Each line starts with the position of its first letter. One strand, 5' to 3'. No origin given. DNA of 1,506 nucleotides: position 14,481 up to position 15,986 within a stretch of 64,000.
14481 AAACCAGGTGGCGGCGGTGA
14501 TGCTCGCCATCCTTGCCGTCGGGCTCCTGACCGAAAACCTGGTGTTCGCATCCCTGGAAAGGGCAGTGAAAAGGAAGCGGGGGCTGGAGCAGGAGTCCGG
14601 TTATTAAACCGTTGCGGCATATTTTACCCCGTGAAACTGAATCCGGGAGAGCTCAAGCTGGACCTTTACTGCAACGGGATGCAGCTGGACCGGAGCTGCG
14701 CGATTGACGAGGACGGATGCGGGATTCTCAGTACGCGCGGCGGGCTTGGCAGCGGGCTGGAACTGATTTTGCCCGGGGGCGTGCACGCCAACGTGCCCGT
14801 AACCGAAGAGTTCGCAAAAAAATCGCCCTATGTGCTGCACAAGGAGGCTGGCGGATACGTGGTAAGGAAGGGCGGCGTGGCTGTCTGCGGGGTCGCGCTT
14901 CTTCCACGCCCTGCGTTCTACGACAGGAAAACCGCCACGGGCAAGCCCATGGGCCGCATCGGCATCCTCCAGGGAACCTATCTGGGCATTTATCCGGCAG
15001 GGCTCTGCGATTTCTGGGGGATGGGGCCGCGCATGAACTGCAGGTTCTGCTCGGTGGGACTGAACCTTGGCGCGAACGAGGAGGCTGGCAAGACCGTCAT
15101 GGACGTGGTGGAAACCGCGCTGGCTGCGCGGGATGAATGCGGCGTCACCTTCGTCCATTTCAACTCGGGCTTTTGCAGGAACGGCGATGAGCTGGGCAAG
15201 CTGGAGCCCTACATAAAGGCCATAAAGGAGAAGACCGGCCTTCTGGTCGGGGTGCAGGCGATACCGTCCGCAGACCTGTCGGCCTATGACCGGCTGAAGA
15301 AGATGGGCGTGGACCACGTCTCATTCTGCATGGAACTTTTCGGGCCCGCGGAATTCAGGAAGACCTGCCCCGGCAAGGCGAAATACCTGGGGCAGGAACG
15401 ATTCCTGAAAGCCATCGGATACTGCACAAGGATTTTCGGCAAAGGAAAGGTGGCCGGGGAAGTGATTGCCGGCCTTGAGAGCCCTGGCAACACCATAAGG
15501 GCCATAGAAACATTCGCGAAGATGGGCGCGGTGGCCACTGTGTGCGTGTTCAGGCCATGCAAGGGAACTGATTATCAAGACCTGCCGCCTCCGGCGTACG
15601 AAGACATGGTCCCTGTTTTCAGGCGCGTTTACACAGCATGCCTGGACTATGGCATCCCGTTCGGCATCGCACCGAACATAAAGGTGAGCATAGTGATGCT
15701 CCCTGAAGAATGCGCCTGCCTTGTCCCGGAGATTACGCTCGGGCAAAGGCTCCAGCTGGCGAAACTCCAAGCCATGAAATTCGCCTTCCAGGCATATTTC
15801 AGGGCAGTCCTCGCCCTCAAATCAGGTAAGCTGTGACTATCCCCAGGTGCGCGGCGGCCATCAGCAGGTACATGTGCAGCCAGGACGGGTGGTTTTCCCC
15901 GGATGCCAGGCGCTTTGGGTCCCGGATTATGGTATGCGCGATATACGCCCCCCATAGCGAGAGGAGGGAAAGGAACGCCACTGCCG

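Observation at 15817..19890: UbiA prenyltransferase divergently abutting a 1063-aa membrane-anchored fusion of two alkaline-phosphatase-superfamily domains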

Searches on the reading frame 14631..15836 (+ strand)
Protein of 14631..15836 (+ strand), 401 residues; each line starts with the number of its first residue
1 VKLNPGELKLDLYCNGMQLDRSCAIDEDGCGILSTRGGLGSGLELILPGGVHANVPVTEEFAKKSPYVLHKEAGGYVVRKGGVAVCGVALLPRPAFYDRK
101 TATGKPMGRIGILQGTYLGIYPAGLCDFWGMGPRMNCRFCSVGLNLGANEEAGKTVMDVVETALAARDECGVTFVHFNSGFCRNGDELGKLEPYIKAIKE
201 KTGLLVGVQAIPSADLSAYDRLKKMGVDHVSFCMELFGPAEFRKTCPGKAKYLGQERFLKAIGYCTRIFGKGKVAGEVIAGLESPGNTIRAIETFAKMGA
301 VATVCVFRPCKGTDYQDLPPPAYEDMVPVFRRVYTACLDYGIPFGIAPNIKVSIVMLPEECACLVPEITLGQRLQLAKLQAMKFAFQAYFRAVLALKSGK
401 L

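Call 5: search_protein_families(library=pfam, proteins=[window:14802-15836:+], max_evalue=0.01)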
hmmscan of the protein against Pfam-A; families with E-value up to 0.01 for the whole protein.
window:14802-15836:+ (344 aa): 1 family
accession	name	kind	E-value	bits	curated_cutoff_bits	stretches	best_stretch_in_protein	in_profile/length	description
PF04055.27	Radical_SAM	-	0.00034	21.3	29.5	1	77-208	8-136/166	Radical SAM superfamily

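Call 6: search_protein_families(library=ncbifam, proteins=[window:14802-15836:+], max_evalue=0.01)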
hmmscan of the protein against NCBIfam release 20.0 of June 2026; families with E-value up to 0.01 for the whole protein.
window:14802-15836:+ (344 aa): 3 families
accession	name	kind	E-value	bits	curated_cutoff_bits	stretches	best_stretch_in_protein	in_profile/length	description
NF045502.1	variant_rSAM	domain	2.6e-60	204.3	125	1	6-279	71-354/357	radical SAM protein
TIGR04043.1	rSAM_MSMEG_0568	hypoth_equivalog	1.1e-27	97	303.7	1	4-278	47-325/354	MSMEG_0568 family radical SAM protein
NF053743.1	LipS2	equivalog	7.6e-08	32.1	270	1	133-268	91-220/292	LipS2 family lipoyl synthase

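Call 27: find_homologous_proteins(query=window:14631-15836:+)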
Query window:14631-15836:+ (401 aa): 2847 proteins with E <= 0.001 among 8000 candidates; the best 120 are listed.
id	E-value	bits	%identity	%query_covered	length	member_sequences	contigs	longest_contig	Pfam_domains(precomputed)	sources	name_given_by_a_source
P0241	1.8e-247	839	91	100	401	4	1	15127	-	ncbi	-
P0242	1.8e-206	704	75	100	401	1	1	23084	PF04055.28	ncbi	ncbi:MAG: radical SAM protein [Candidatus Micrarchaeota archaeon]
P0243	2.6e-205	700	74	100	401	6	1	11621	PF04055.28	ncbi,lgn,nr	ncbi:radical SAM protein [Candidatus Micrarchaeota archaeon]|nr:radical SAM protein [Candidatus Micr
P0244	1.9e-204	697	75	99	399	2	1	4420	PF04055.28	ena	-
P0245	8.2e-204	695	74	100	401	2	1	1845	PF04055.28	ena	-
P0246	2.0e-199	681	73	100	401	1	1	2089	PF04055.28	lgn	-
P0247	2.0e-191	654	73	96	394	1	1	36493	PF04055.28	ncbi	-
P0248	1.5e-153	530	57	99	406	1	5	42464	PF04055.28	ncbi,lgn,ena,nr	ncbi:MAG: hypothetical protein ISS47_01220 [Candidatus Omnitrophica bacterium]|nr:hypothetical prote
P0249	8.5e-153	527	60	97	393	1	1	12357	PF04055.28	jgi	jgi:biotin synthase-related radical SAM superfamily protein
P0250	3.6e-152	525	57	99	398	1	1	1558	PF04055.28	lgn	-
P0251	4.8e-152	525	58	99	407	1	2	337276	PF04055.28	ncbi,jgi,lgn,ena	-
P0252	2.5e-151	522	56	100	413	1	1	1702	PF04055.28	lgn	-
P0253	3.0e-151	522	58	97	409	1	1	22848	-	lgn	-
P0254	1.1e-150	520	58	98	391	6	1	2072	PF04055.28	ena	-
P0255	7.7e-150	517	55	99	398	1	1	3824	PF04055.28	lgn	-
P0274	1.5e-146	507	57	99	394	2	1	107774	PF04055.28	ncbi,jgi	ncbi:MAG: radical SAM protein [Candidatus Helarchaeota archaeon]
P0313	4.6e-136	472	55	90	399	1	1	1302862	PF04055.28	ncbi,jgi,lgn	ncbi:MAG: radical SAM protein [Candidatus Micrarchaeia archaeon]|jgi:hypothetical protein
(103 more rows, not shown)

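Call 29: find_related_loci(query=A3, collection=genome_contigs, flank=10000)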
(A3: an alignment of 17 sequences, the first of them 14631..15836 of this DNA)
Query A3 (401 aa) in genome_contigs; peptide patterns used: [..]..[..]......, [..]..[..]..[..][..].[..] (x = any residue, [..] = any of these).
600 stretches matched a pattern (row limit reached: there are more); 566 encode a relative of the query (tblastn E <= 1e-3); the best 80 are kept; 80 distinct loci.
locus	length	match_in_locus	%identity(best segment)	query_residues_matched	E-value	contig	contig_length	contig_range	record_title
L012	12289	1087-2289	91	1-401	0e+0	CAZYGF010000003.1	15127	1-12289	MAG TPA_asm: Candidatus Micrarchaeota archaeon isolate binchicken_co91_498 genome assembly, contig: NODE_4614_length_151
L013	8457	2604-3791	56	1-397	5e-153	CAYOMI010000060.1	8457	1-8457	MAG TPA_asm: uncultured Planctomycetales bacterium isolate SRP098346_co1_93 genome assembly, contig: NODE_11309_length_8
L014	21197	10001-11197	55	1-399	5e-152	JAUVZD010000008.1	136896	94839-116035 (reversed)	MAG: Candidatus Coatesbacteria bacterium isolate CSMAG_1259 CSMAG_1259_k141_516236_length_136896_cov_101.9675, whole gen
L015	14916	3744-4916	55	1-392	1e-151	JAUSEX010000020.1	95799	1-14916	MAG: Candidatus Omnitrophota bacterium isolate E14_maxbin.253 E14_k141_1491331, whole genome shotgun sequence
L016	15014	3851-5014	58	3-394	2e-151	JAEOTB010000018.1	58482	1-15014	MAG: Candidatus Hermodarchaeota archaeon isolate YT1_014 k127_6535125, whole genome shotgun sequence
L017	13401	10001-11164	58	3-394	8e-151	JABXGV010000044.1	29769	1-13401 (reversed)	MAG: archaeon isolate H02S_Hermod_124 h02s_124_k137_663832, whole genome shotgun sequence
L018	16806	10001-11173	55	4-397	8e-145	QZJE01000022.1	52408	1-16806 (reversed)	MAG: Actinobacteria bacterium isolate SURF_47 Ga0104751_1000847, whole genome shotgun sequence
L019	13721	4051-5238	54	2-400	9e-144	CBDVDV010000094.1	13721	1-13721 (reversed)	MAG TPA_asm: uncultured bacterium isolate SRR22302347_binner12_Refined_84 genome assembly, contig: ERZ25073594.1492, who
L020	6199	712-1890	55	1-397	2e-143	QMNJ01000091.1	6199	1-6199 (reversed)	MAG: Candidatus Coatesbacteria bacterium isolate B26_G2 B26_Guay2_scaffold_07131, whole genome shotgun sequence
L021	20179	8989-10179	52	1-398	1e-141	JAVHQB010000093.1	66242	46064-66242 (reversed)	MAG: Candidatus Paceibacterota bacterium isolate WB02no5_36_10 NODE_87_length_66242_cov_6.715231, whole genome shotgun s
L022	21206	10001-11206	54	1-392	3e-138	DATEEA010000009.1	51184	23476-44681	MAG TPA_asm: Candidatus Polarisedimenticolia bacterium isolate SMAG_U8721 k141_1630462, whole genome shotgun sequence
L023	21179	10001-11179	53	2-397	1e-136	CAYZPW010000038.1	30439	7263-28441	MAG TPA_asm: uncultured bacterium isolate binchicken_co34_581 genome assembly, contig: NODE_2200_length_30439_cov_6.4036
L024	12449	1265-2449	54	4-388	4e-136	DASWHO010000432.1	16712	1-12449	MAG TPA_asm: Acidobacteriota bacterium isolate SMAG_U2844 k141_3601844, whole genome shotgun sequence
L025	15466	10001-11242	51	1-390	4e-136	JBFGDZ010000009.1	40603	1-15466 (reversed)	MAG: Candidatus Polarisedimenticolia bacterium isolate Mix_sand02.2020.12.D.6 k141_621520_length_40603_cov_13.4614, whol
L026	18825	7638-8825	53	1-390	2e-137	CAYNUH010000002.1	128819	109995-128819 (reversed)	MAG TPA_asm: uncultured Acidobacteriota bacterium isolate SRP119689_co1_262 genome assembly, contig: NODE_107_length_128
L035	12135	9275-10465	49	2-396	3e-133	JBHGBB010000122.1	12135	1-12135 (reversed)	MAG: bacterium isolate SBS.BIN.55 SBSBIN55_contig_122, whole genome shotgun sequence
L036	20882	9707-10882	51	2-394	3e-133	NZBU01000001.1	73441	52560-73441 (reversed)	MAG: Candidatus Iainarchaeum archaeon isolate ARS1307 32418, whole genome shotgun sequence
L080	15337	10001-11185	49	2-397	5e-130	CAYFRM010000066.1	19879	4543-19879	MAG TPA_asm: uncultured Clostridia bacterium isolate ERP108616_co1_251 genome assembly, contig: k119_624883, whole genom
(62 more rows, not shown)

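Call 36: search_protein_families(library=pfam, proteins=[L080:5714-7477:+, L080:7945-10008:+, L080:11194-13032:-, L080:13010-13912:-, L080:13948-14823:-, L036:10884-11852:-, L036:11902-13194:+, L036:14993-15751:+, L036:15804-17279:+, L036:18188-19783:+], max_evalue=0.001)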
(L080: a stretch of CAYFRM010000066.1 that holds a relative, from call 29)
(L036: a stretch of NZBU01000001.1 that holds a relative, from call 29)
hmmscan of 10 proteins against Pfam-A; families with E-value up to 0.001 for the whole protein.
L080:5714-7477:+ (587 aa): 0 families

L080:7945-10008:+ (687 aa): 1 family
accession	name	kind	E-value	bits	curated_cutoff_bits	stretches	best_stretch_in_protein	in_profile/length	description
PF01663.27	Phosphodiest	-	1.1e-32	114.4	23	2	331-598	120-323/342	Type I phosphodiesterase / nucleotide pyrophosphatase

L080:11194-13032:- (612 aa): 4 families
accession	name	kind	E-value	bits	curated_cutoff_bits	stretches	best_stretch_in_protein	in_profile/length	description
PF00884.28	Sulfatase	-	3.9e-49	168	25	1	193-491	1-300/301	Sulfatase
PF16347.10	SGSH_C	-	1.2e-12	48.7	29.3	1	452-577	12-148/154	N-sulphoglucosamine sulphohydrolase, C-terminal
PF01663.27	Phosphodiest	-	3.1e-08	34.1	23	0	405-437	189-221/342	Type I phosphodiesterase / nucleotide pyrophosphatase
PF02995.22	DUF229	-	0.00091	18.5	25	0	405-444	311-350/496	Protein of unknown function (DUF229)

L080:13010-13912:- (300 aa): 1 family
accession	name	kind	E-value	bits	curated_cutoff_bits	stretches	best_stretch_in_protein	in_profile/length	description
PF01040.23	UbiA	-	1.9e-39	135.9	34.2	1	48-272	22-239/250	UbiA prenyltransferase family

L080:13948-14823:- (291 aa): 1 family
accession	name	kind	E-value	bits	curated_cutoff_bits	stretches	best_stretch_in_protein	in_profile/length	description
PF00348.22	polyprenyl_synt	-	3.1e-49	167.9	27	1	31-262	3-230/251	Polyprenyl synthetase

L036:10884-11852:- (322 aa): 10 families
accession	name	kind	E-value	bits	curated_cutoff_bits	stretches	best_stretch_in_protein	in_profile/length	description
PF01370.27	Epimerase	-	1.2e-30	107.1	20.9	1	3-233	1-240/240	NAD dependent epimerase/dehydratase family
PF01073.25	3Beta_HSD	-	4.8e-24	85.3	22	1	5-222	2-230/280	3-beta hydroxysteroid dehydrogenase/isomerase family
PF07993.18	NAD_binding_4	-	9e-21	74.6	20.1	1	5-188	1-218/258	Male sterility protein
PF13460.12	NAD_binding_10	-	6.1e-15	56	27.2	1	7-119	1-105/184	NAD(P)H-binding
PF16363.11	GDP_Man_Dehyd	-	2.1e-14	54.2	27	1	4-310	1-320/332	GDP-mannose 4,6 dehydratase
PF05368.20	NmrA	-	4e-12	46.8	27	1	3-115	5-110/298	NmrA-like family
PF02719.21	Polysacc_synt_2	-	1.1e-10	41.7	20.2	1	3-112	1-128/293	Polysaccharide biosynthesis protein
PF04321.23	RmlD_sub_bind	-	2.8e-06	27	27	1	1-112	1-101/287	RmlD substrate binding domain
PF08659.16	KR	-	8.6e-06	26.2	22.6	1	3-115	3-139/180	KR domain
PF00106.31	adh_short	-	8.7e-05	22.5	26.6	1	3-79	3-86/195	short chain dehydrogenase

L036:11902-13194:+ (430 aa): 1 family
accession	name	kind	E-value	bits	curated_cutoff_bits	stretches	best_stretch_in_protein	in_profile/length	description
PF01940.21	DUF92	-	1.6e-57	195.2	27.5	1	202-416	2-250/251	Integral membrane protein DUF92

L036:14993-15751:+ (252 aa): 4 families
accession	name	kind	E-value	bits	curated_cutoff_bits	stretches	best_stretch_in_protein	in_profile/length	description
PF13462.12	Thioredoxin_4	-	1.1e-22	81.4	23.2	1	83-249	7-165/165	Thioredoxin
PF01323.26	DSBA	-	3.2e-18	66.6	25.6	1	93-234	2-175/191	DSBA-like thioredoxin domain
PF13098.12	Thioredoxin_2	-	1.1e-06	29.4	27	1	92-238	8-87/104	Thioredoxin-like domain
PF13743.12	Thioredoxin_5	-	0.00066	19.9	27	0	178-242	110-175/186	Thioredoxin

L036:15804-17279:+ (491 aa): 1 family
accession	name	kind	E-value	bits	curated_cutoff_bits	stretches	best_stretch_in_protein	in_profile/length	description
PF09721.15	Exosortase_EpsH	-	1.5e-11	44.6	25.7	1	299-484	83-251/254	Transmembrane exosortase (Exosortase_EpsH)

L036:18188-19783:+ (531 aa): 0 families

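Call 40: search_solved_structures(query=A3, max_evalue=1, show_alignments=1)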
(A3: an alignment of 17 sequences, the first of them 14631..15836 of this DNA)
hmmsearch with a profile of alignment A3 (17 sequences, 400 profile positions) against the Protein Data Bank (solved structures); distinct sequences matched with E-value up to 1: 6.
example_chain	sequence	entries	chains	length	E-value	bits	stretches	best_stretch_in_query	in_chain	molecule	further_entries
6xi9_A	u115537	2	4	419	0.11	14.5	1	135-202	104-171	Aminodeoxyfutalosine synthase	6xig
2c7j_A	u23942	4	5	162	0.11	14.4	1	241-287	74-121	Phycoerythrocyanin alpha chain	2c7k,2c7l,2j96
4rtb_A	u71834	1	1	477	0.18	13.7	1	135-244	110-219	HydG protein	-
1f99_A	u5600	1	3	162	0.84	11.5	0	244-289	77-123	R-PHYCOCYANIN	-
3brp_A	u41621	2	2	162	0.85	11.5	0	247-288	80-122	C-phycocyanin alpha chain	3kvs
1phn_A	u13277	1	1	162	0.87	11.5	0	247-288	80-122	PHYCOCYANIN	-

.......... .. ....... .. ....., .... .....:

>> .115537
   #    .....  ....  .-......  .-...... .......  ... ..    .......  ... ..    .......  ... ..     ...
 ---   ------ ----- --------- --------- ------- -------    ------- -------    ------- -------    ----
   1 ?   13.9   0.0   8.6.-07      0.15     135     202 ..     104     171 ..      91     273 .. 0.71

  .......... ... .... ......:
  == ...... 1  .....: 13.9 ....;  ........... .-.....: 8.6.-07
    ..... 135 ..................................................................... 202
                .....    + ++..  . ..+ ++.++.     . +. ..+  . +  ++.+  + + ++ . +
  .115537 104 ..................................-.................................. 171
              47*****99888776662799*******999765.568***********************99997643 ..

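Call 50: search_protein_families(library=pfam, proteins=[L013:3836-5146:+, L013:5143-6363:+, L013:7388-8431:+, L016:5941-6840:+, L016:2796-3680:-, L016:1820-2824:-, L018:12359-13738:+, L021:7315-8067:+, L021:10182-11741:+, L035:5004-5834:-], max_evalue=0.0001)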
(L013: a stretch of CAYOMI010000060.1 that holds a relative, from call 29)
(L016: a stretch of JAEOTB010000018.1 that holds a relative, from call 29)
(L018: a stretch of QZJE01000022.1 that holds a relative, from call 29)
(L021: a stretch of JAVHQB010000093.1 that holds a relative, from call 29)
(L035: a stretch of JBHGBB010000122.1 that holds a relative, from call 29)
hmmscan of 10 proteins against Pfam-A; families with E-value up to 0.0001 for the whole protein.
L013:3836-5146:+ (436 aa): 4 families
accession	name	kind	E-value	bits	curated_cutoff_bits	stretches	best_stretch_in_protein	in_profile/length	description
PF01593.30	Amino_oxidase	-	1.2e-24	87.9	19.8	1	11-435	1-443/443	Flavin containing amine oxidoreductase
PF13450.12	NAD_binding_8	-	4.9e-17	62.4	21.9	1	6-70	1-67/68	NAD(P)-binding Rossmann-like domain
PF01266.30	DAO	-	3.6e-11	43.6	27.9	1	5-74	3-77/353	FAD dependent oxidoreductase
PF00890.30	FAD_binding_2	-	1.9e-06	27.8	20.4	1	5-38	3-36/414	FAD binding domain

L013:5143-6363:+ (406 aa): 1 family
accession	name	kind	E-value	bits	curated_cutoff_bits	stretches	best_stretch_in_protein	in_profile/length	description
PF01041.23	DegT_DnrJ_EryC1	-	1.4e-67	228.9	19.8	2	36-205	27-196/360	DegT/DnrJ/EryC1/StrS aminotransferase family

L013:7388-8431:+ (347 aa): 2 families
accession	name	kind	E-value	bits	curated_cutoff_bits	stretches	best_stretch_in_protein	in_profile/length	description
PF04055.27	Radical_SAM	-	3.8e-20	73.2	29.5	1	79-231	3-165/166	Radical SAM superfamily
PF23545.1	Zn_ribbon_HMPTM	-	3.1e-17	62.3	27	1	7-49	2-44/45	HMPTM N-terminal zinc ribbon domain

L016:5941-6840:+ (299 aa): 2 families
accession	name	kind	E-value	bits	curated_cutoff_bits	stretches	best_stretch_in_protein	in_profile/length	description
PF02741.20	FTR_C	-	3.8e-58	196.2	25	1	148-297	1-149/149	FTR, proximal lobe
PF01913.23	FTR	-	8.5e-56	188.3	27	1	1-145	1-142/142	Formylmethanofuran-tetrahydromethanopterin formyltransferase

L016:2796-3680:- (294 aa): 1 family
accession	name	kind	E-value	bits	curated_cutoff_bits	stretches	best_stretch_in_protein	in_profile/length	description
PF01493.24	GXGXG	-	5.2e-13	49.4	32.5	1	97-212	36-156/190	GXGXG motif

L016:1820-2824:- (334 aa): 1 family
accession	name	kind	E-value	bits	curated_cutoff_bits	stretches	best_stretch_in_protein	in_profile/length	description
PF02289.21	MCH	-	3.9e-122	407.8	25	1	17-328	1-310/311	Cyclohydrolase (MCH)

L018:12359-13738:+ (459 aa): 5 families
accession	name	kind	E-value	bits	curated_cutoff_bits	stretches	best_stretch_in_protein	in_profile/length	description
PF00990.26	GGDEF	-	1.9e-46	158.2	23.8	1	287-442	1-160/161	Diguanylate cyclase, GGDEF domain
PF13185.12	GAF_2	-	1.7e-16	61.1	28.6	1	136-275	2-136/136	GAF domain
PF01590.32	GAF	-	1.6e-15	58.2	22.4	1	137-274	1-133/133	GAF domain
PF01118.30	Semialdhyde_dh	-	2.9e-05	24.9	26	1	4-93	1-94/121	Semialdehyde dehydrogenase, NAD binding domain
PF01408.29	GFO_IDH_MocA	-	5e-05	24.4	24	0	4-85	2-82/120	Oxidoreductase family, NAD-binding Rossmann fold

L021:7315-8067:+ (250 aa): 1 family
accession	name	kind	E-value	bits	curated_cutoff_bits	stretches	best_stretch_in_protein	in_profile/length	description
PF01925.25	TauE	-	8.7e-24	84.9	32.6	1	8-241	3-235/237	Sulfite exporter TauE/SafE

L021:10182-11741:+ (519 aa): 2 families
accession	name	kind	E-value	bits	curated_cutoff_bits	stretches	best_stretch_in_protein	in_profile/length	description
PF04055.27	Radical_SAM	-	1.2e-12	48.7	29.5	1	201-385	2-165/166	Radical SAM superfamily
PF02310.24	B12-binding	-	1.7e-11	44.4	32.1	1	19-135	7-120/121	B12 binding domain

L035:5004-5834:- (276 aa): 1 family
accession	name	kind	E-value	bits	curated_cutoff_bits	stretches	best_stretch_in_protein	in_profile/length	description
PF00303.24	Thymidylat_synt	-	3.4e-10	40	24.3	1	88-239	80-222/266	Thymidylate synthase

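Call 66: predict_structure(alignment_id=A3)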
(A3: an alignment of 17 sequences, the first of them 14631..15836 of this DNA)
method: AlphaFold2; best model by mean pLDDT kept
length: 401 residues; sequences in the alignment: 17
mean_pLDDT: 87.3   pTM: 0.90
mean pLDDT of the five models: 87.3, 83.8, 81.0, 79.7, 77.4
residues with pLDDT >= 90: 244; 70-90: 117; 50-70: 19; < 50: 21
segments of 3 or more residues with pLDDT < 50: 30-39, 143-151
pLDDT, mean of each block of 10 residues (from residue 1): 85 94 68 43 86 89 94 90 91 86 85 87 74 86 42 78 94 90 84 92 93 93 95 96 95 95 98 96 98 98 92 88 98 98 87 91 94 94 89 73 42
secondary structure, 60 per line:
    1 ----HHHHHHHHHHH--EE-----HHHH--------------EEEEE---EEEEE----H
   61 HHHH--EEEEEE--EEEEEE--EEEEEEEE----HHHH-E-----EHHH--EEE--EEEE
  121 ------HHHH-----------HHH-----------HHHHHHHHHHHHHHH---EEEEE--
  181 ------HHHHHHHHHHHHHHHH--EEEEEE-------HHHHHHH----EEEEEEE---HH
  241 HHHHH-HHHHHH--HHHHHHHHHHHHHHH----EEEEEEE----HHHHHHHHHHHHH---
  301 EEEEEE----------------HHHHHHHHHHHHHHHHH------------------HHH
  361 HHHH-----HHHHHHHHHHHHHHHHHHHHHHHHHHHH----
elements in order: H5-15 H25-28 E43-47 E51-55 H60-64 E67-72 E75-80 E83-90 H95-98 E112-114 E117-120 H127-130 H156-170 E174-178 H187-202 E205-210 H218-224 E229-235 H239-245 H247-252 H255-269 E274-280 H285-297 E301-306 H323-339 H358-364 H370-397
